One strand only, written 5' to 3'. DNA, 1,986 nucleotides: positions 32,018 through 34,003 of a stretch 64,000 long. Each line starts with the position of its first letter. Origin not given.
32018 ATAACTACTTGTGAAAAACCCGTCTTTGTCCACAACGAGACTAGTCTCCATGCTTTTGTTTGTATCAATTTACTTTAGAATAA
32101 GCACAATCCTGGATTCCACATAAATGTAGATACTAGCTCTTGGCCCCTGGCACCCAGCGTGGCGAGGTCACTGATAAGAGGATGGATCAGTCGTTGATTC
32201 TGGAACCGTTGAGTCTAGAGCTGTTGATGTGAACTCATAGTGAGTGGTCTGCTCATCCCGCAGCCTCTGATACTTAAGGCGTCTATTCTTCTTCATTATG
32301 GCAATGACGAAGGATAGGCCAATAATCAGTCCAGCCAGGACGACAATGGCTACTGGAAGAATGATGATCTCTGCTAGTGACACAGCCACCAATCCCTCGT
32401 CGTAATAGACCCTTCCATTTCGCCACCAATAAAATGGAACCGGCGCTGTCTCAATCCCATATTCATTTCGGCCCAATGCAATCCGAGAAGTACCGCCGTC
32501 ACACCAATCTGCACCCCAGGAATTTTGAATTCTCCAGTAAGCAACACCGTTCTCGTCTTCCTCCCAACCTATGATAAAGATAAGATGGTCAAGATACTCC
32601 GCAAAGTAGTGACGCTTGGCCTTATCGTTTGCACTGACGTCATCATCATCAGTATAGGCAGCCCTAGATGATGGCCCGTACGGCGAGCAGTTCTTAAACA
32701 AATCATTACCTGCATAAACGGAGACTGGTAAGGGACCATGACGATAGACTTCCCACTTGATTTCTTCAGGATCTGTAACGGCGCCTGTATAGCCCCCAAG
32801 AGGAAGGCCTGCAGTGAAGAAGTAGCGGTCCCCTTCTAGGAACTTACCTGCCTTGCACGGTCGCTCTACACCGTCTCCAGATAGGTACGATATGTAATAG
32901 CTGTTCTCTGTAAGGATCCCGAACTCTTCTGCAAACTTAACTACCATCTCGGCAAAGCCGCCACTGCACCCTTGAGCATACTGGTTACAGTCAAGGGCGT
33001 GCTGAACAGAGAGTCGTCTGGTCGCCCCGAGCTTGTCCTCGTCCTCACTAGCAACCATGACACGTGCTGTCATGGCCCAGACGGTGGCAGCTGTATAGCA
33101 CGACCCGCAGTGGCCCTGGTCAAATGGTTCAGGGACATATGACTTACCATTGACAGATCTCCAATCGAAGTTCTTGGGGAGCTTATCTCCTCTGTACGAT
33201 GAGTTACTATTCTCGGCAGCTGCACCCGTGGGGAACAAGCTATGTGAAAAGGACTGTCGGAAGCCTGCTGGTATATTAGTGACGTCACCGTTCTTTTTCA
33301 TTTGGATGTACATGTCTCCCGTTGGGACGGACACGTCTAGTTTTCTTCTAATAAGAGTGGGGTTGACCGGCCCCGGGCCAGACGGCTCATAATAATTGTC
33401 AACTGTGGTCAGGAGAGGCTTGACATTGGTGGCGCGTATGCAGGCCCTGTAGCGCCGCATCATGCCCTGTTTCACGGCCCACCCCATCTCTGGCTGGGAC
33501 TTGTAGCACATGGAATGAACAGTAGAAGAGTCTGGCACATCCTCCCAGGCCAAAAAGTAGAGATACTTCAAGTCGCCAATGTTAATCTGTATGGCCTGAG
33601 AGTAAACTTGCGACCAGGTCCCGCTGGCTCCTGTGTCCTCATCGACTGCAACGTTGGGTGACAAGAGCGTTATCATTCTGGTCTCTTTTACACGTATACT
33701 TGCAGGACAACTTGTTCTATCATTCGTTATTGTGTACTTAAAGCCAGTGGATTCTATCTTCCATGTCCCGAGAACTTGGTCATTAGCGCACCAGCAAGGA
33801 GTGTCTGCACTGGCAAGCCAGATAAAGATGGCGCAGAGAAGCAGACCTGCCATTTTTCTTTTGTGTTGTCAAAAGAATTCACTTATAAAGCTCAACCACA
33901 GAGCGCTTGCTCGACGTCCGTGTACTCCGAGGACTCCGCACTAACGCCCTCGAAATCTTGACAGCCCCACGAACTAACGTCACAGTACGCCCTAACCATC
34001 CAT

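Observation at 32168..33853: Second, divergent membrane-anchored DPPI paralog 27 kb away on the opposite strand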

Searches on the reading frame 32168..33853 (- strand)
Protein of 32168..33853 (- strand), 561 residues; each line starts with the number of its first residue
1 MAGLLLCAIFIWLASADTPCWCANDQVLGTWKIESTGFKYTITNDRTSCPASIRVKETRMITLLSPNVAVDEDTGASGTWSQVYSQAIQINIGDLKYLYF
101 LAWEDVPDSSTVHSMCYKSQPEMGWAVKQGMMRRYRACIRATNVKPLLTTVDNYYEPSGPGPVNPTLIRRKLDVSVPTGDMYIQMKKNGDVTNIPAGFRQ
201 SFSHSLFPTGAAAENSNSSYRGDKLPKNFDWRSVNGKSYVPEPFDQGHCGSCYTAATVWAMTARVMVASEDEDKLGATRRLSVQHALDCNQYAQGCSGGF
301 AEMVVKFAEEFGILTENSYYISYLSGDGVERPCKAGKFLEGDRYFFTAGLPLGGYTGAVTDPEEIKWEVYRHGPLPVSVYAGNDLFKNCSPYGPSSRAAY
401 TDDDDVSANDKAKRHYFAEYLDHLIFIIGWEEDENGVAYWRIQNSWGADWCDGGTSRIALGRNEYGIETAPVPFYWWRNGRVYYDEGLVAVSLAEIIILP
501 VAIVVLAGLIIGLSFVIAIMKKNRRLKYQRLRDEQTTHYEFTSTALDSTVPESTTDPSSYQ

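Call 4: search_protein_families(library=pfam, proteins=[window:32171-33853:-], max_evalue=0.01)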
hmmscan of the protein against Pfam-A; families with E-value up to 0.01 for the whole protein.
window:32171-33853:- (561 aa): 3 families
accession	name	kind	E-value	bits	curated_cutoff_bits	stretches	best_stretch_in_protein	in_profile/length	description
PF00112.29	Peptidase_C1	-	3.7e-32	112.6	20.7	1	225-471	1-216/220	Papain family cysteine protease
PF08773.16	CathepsinC_exc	-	3.4e-14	53.6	27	1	17-142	1-120/121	Cathepsin C exclusion domain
PF03051.21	Peptidase_C1_2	-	0.0058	15.9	22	0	408-452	345-391/438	Peptidase C1-like family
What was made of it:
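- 32441..33181 (-): Papain-type catalytic domain, aa 225-471. Key residues: Gln246, catalytic Cys252 (33098..33100), His423 (32585..32587), Asn444 (32522..32524). Pfam PF00112, E 3.7e-32 (call 4).
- On Dipeptidyl peptidase I / cathepsin C (MEROPS C1 family; Pfam CathepsinC_exc + Peptidase_C1): PF00112 scores E 3.7e-32 (call 4).
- Checked: Pfam gives CathepsinC_exc (aa 17-142, E 3.4e-14) and Peptidase_C1 (aa 225-471, E 3.7e-32), both above their curated cut-offs (call 4).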

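Call 5: search_solved_structures(query=window:32171-33853:-, show_alignments=2)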
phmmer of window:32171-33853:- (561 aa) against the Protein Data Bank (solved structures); distinct sequences matched with E-value up to 0.001: 169 (the best 60 are shown).
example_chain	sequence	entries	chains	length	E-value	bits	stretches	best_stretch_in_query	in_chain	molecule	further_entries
1jqp_A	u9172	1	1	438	3.2e-34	121.8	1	224-470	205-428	dipeptidyl peptidase I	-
3pdf_A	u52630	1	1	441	6.7e-32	114.1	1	225-472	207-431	Dipeptidyl peptidase 1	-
4oel_A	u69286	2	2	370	2.3e-26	95.9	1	224-384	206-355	Dipeptidyl peptidase 1 Heavy chain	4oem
6rn6_B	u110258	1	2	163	2.3e-21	79.4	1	225-384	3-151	Dipeptidyl peptidase 1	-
6ic5_B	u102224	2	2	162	2.6e-21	79.2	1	225-384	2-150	Dipeptidyl peptidase 1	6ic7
4cdf_B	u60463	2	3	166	2.7e-21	79.1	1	225-384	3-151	DIPEPTIDYL PEPTIDASE 1 HEAVY CHAIN | Dipeptidyl peptidase 1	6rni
4cdc_B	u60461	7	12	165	2.9e-21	79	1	225-384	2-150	DIPEPTIDYL PEPTIDASE 1 HEAVY CHAIN | Dipeptidyl peptidase 1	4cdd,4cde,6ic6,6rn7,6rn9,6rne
1k3b_B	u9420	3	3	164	4.4e-21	78.4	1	225-384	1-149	dipeptydil-peptidase I light chain | Dipeptidyl-peptidase 1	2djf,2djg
5jt8_A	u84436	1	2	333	1.5e-15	60.2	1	219-468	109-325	Blo t 1 allergen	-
1deu_A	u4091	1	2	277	6.2e-15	58.1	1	223-460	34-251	PROCATHEPSIN X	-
1ef7_A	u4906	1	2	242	1.8e-14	56.6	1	225-460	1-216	CATHEPSIN X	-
1nb3_A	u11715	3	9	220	3.5e-14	55.6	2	415-469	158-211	Cathepsin H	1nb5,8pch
8iui_A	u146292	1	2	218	4.3e-14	55.3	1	225-467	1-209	Fibroinase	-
4pi3_A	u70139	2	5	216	1.3e-13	53.7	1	226-465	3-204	Cruzipain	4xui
1ewl_A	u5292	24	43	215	1.5e-13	53.5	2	226-379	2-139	CRUZAIN | Cruzipain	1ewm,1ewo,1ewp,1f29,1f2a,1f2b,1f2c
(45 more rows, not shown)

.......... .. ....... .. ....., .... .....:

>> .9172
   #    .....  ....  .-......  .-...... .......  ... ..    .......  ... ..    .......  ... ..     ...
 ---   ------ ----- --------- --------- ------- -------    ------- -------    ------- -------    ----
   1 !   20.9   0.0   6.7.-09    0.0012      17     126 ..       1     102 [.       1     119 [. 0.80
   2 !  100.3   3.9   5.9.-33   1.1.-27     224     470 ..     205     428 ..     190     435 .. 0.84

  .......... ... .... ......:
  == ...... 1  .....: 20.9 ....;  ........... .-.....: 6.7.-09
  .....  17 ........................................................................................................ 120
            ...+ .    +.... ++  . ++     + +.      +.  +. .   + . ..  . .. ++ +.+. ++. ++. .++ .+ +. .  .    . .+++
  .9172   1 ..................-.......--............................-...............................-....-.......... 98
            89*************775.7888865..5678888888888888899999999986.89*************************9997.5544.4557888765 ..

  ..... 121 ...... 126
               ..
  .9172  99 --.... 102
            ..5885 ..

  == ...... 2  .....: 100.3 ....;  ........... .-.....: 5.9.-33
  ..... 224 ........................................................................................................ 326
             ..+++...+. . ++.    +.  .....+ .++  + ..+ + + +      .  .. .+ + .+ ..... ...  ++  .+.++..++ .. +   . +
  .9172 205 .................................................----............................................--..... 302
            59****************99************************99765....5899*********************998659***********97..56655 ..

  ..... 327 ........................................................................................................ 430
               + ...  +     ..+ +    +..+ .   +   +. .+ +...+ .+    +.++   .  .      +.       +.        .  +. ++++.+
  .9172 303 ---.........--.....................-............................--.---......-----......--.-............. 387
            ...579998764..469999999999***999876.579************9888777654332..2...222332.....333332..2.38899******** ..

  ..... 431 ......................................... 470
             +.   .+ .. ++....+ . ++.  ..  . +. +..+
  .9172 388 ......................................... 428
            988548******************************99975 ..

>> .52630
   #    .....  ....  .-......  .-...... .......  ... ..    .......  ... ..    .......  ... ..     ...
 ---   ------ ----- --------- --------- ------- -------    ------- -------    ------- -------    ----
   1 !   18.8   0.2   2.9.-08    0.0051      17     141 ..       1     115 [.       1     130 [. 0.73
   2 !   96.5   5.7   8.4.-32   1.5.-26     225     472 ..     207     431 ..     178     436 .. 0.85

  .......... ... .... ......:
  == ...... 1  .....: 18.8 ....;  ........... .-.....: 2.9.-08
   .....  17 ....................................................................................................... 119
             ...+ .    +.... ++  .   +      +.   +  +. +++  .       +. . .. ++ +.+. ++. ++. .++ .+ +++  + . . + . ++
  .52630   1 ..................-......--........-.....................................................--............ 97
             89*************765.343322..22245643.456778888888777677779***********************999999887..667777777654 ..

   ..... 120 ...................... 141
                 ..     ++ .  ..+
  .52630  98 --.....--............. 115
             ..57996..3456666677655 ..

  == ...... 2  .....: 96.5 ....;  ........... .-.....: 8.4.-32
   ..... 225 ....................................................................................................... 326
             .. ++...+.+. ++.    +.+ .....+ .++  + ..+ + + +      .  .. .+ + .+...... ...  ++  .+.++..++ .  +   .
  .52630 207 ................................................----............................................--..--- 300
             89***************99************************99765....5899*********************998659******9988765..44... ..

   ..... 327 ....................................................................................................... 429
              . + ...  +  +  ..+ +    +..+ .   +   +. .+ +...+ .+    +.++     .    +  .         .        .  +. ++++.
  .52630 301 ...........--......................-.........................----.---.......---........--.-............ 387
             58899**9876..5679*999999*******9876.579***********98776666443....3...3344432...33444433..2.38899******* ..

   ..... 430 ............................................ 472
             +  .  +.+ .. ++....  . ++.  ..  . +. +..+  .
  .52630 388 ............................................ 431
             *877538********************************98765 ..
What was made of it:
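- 33806..33853 (-): Signal peptide, aa 1-16 (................). The predicted cleavage ASA|D would expose Asp17 as residue 1 of the mature exclusion domain. Asp17 aligns with Asp1 of rat and human DPPI (call 5).
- On Dipeptidyl peptidase I / cathepsin C (MEROPS C1 family; Pfam CathepsinC_exc + Peptidase_C1): ASA|DTPCWC aligns with DTPANC of the rat and human mature chains (call 5).
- Relatives: the best solved relatives by sequence are rat and human DPPI, covering both domains, with Asp1, CGSC, NH and NSWG aligned (call 5).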

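Call 6: find_homologous_proteins(query=window:32171-33853:-, max_evalue=0.00001)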
Query window:32171-33853:- (561 aa): 15 proteins with E <= 0.00001 among 5758 candidates.
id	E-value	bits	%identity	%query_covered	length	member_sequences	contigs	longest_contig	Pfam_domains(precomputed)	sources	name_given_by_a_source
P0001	0.0e+0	1210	89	100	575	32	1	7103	PF00112.30,PF08773.17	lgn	-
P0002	0.0e+0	1170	85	100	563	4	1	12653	PF00112.30,PF08773.17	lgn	-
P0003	5.6e-163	562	47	91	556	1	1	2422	PF00112.30,PF08773.17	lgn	-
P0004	2.0e-146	507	45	93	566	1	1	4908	PF00112.30,PF08773.17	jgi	-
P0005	2.6e-134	467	42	92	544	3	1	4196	PF00112.30,PF08773.17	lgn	-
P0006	5.3e-111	390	40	94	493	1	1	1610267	PF00112.30,PF08773.17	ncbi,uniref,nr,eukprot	ncbi:Dipeptidyl-peptidase I [Spironucleus salmonicida]|uniref:Dipeptidyl peptidase 1 n=1 Tax=Spironu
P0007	5.8e-106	374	39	92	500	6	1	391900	PF00112.30,PF08773.17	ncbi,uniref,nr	ncbi:Dipeptidyl-peptidase_I [Hexamita inflata]|uniref:Dipeptidyl peptidase 1 n=1 Tax=Hexamita inflat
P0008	6.6e-103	364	38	93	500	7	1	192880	PF00112.30,PF08773.17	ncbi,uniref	ncbi:Dipeptidyl-peptidase_I [Hexamita inflata]|uniref:Dipeptidyl peptidase 1 n=1 Tax=Hexamita inflat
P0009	8.6e-78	281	39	60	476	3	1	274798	PF00112.30,PF08773.17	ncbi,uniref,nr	ncbi:Dipeptidyl-peptidase_I [Hexamita inflata]|uniref:Dipeptidyl peptidase 1 n=1 Tax=Hexamita inflat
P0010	1.9e-68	250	43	59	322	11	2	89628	PF00112.30,PF08773.17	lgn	-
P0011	2.5e-40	157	33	44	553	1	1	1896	PF00112.30,PF08773.17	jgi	-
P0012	3.8e-29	120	32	45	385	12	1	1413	PF00112.30,PF03051.22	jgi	-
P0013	2.5e-25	107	32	47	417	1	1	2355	PF00112.30,PF08773.17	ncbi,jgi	jgi:cathepsin C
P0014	1.9e-9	55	27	48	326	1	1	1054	PF00112.30,PF03051.22,PF08246.18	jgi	-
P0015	1.1e-8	52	27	48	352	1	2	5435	PF00112.30,PF03051.22,PF08246.18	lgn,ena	-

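Call 12: find_encoding_contigs(protein=window:32168-33853:-, flank=5000, max_places=4)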
Protein window:32168-33853:- (561 aa): 23 contigs read that carry it; 4 places shown.
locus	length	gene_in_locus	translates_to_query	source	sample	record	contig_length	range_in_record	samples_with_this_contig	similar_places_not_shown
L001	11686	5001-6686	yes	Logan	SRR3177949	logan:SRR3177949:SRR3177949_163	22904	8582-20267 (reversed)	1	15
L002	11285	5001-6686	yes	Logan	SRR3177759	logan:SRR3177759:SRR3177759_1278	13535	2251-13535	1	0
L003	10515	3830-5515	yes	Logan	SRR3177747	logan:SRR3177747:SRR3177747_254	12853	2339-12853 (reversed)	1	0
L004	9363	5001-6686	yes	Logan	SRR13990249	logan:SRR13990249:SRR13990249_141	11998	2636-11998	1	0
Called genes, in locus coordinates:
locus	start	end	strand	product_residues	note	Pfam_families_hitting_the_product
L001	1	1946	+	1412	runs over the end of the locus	PF26128:Gad2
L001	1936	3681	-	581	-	-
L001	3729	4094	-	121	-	PF01920:Prefoldin_2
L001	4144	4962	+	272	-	PF04231:Endonuclease_1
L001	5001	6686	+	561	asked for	PF08773:CathepsinC_exc, PF00112:Peptidase_C1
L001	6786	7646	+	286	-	-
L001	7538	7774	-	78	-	-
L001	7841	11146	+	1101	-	PF12796:Ank_2, PF13637:Ank_4 (faint), PF00023:Ank (faint), PF13606:Ank_3 (faint), PF13857:Ank_5 (faint), PF12796:Ank_2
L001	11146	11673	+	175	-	PF08320:PIG-X (weak)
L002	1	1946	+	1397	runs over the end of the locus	?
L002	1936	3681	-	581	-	-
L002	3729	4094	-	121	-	PF01920:Prefoldin_2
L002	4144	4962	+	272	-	PF04231:Endonuclease_1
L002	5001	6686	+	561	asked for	PF08773:CathepsinC_exc, PF00112:Peptidase_C1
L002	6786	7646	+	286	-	-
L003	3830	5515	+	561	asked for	PF08773:CathepsinC_exc, PF00112:Peptidase_C1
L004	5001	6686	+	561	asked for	PF08773:CathepsinC_exc, PF00112:Peptidase_C1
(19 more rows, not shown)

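Call 14: find_encoding_contigs(protein=P0001, flank=3000, max_places=2)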
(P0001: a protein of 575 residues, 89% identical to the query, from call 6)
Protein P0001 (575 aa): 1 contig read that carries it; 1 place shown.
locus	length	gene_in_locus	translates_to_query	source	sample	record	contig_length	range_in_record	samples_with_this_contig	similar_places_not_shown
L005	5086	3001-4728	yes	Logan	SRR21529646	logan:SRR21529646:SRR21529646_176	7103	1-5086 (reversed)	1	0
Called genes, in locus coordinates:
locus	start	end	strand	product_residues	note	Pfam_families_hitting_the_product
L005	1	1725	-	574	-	-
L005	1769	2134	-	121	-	PF01920:Prefoldin_2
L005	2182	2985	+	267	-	PF04231:Endonuclease_1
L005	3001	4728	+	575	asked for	PF08773:CathepsinC_exc, PF00112:Peptidase_C1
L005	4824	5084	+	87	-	?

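Call 15: find_encoding_contigs(protein=P0002, flank=3000, max_places=2)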
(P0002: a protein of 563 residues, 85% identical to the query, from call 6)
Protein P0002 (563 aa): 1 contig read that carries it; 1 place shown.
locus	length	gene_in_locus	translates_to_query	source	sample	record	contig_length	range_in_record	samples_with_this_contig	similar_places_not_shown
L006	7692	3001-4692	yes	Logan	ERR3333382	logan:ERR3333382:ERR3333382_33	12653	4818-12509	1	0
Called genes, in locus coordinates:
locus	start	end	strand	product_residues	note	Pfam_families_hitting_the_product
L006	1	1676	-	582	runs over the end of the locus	-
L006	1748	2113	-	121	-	PF01920:Prefoldin_2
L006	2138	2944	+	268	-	PF04231:Endonuclease_1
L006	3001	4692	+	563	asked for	PF08773:CathepsinC_exc, PF00112:Peptidase_C1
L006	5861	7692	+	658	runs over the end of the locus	?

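Call 16: find_encoding_contigs(protein=P0005, flank=3000, max_places=2)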
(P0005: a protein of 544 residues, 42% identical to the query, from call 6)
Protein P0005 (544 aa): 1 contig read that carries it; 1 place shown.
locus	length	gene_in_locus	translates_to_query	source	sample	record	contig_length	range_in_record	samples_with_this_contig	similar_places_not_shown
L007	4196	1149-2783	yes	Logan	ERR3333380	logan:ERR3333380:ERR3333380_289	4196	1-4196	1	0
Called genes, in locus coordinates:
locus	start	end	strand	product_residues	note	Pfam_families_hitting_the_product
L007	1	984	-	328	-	?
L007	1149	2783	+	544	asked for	PF08773:CathepsinC_exc, PF00112:Peptidase_C1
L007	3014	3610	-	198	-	-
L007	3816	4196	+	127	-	?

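Call 17: find_encoding_contigs(protein=P0003, flank=3000, max_places=2)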
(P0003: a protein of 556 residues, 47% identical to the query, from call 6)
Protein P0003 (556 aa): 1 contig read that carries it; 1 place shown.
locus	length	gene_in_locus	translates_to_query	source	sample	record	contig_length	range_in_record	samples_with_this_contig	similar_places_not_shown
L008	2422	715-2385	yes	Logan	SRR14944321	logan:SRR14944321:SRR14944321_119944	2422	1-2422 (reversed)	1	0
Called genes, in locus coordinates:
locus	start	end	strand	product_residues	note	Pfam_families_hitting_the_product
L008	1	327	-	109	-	?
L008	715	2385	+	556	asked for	PF08773:CathepsinC_exc, PF00112:Peptidase_C1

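Call 18: find_encoding_contigs(protein=P0004, flank=3000, max_places=2)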
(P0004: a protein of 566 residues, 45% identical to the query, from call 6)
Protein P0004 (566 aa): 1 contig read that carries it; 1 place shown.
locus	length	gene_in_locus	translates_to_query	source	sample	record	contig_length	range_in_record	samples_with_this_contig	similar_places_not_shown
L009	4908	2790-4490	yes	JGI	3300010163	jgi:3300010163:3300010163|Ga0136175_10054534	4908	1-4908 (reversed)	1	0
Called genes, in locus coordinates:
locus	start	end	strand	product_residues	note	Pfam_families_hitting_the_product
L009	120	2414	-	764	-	PF04558:tRNA_synt_1c_R1, PF00749:tRNA-synt_1c, PF03950:tRNA-synt_1c_C, PF20974:tRNA-synt_1c_C2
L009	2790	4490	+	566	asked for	PF08773:CathepsinC_exc, PF00112:Peptidase_C1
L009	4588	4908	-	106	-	?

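Call 31: list_cluster_members(proteins=[window:32171-33853:-, P0017, P0001, P0002])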
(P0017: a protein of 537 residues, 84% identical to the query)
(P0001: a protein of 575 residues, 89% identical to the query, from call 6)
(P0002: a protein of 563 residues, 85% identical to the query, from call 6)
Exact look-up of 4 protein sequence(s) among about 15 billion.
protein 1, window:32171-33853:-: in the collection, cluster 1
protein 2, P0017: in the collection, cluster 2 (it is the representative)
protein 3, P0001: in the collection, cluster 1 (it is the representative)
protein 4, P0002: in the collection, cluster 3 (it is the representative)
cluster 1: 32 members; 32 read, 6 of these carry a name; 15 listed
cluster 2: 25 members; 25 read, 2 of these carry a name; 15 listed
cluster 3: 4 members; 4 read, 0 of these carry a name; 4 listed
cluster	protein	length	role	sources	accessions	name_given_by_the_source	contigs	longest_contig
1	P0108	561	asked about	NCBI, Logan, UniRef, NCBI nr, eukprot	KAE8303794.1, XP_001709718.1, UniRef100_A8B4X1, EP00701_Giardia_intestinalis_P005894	Dipeptidyl-peptidase I [Giardia duodenalis] | Dipeptidyl peptidase 1 n=1 Tax=Giardia intestinalis (strain ATCC 50803 / WB clone C6) ... | Dipeptidyl-peptidase I [Giardia intestinalis]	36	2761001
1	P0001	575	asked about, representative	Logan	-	-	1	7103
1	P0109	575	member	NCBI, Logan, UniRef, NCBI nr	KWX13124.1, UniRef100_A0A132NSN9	Dipeptidyl-peptidase I precursor [Giardia duodenalis assemblage B] | Dipeptidyl peptidase 1 n=1 Tax=Giardia duodenalis assemblage B TaxID=1394984 ... | Dipeptidyl-peptidase I precursor [Giardia intestinalis assemblage B]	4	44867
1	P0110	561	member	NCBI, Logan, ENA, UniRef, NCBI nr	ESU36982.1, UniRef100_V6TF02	Dipeptidyl-peptidase I precursor [Giardia duodenalis] | Dipeptidyl peptidase 1 n=1 Tax=Giardia intestinalis TaxID=5741 RepID=V6TF02_GIAIN | Dipeptidyl-peptidase I precursor [Giardia intestinalis]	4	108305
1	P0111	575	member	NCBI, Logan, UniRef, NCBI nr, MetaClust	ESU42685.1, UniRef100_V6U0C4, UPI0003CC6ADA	Dipeptidyl-peptidase I precursor [Giardia duodenalis] | Dipeptidyl peptidase 1 n=2 Tax=Giardia intestinalis TaxID=5741 RepID=V6U0C4_GIAIN | Dipeptidyl-peptidase I precursor [Giardia intestinalis]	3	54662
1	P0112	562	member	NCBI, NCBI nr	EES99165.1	Dipeptidyl-peptidase I precursor [Giardia duodenalis ATCC 50581] | Dipeptidyl-peptidase I precursor [Giardia intestinalis ATCC 50581]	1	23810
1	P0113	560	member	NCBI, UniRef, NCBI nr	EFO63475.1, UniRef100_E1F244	Dipeptidyl-peptidase I precursor [Giardia lamblia P15] | Dipeptidyl peptidase 1 n=1 Tax=Giardia intestinalis (strain P15) TaxID=658858 ...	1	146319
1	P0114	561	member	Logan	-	-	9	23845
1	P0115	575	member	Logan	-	-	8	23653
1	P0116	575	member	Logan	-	-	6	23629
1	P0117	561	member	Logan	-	-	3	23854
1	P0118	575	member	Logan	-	-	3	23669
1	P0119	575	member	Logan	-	-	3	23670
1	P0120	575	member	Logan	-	-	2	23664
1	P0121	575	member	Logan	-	-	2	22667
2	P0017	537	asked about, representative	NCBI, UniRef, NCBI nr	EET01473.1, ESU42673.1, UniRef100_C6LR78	Dipeptidyl-peptidase I precursor [Giardia duodenalis] | Dipeptidyl-peptidase I n=2 Tax=Giardia intestinalis TaxID=5741 RepID=C6LR78_GIAIB | Dipeptidyl-peptidase I precursor [Giardia intestinalis ATCC 50581]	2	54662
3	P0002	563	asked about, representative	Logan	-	-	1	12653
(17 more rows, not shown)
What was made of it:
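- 32168..33853 (-): Complete CDS of the 561-aa membrane-anchored dipeptidyl peptidase I paralog. It equals XP_001709718.1 / KAE8303794.1 / UniProt A8B4X1 and, by peptide match, GL50803_8741. Exact-sequence look-up gives the accessions and names (call 31).
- Identity: exact match to XP_001709718.1 / A8B4X1 'Dipeptidyl-peptidase I', G. intestinalis WB (call 31).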

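Call 44: search_protein_representatives(protein=window:32171-33853:-)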
Query: 561 residues. Proteins with E-value up to 0.001 (for the whole library): 10469; up to 1e-10: 1109; up to 1e-30: 97. The best 150 are listed.
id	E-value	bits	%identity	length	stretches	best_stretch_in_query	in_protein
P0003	1.8e-163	561.8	49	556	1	4-527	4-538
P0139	4.0e-148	511.1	47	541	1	9-553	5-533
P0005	8.2e-135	467.2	45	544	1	6-518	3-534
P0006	1.7e-111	390.2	43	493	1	13-534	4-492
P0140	9.8e-101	354.6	40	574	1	7-486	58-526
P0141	4.7e-100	352.4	40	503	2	195-535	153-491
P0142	1.3e-82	294.8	38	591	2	6-320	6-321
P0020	2.1e-81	290.8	42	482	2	217-507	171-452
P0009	2.7e-78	280.5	40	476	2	217-529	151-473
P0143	1.9e-75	271.1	37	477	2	216-528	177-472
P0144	3.2e-61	224.2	38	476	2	223-479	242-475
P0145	5.9e-60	220.0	46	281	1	266-516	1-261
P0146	8.7e-60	219.5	99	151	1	1-101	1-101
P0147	1.7e-59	218.5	33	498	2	216-527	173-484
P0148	1.1e-51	192.8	35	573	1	4-514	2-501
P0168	1.6e-36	142.6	32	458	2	216-474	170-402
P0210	5.9e-32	127.6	30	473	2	227-535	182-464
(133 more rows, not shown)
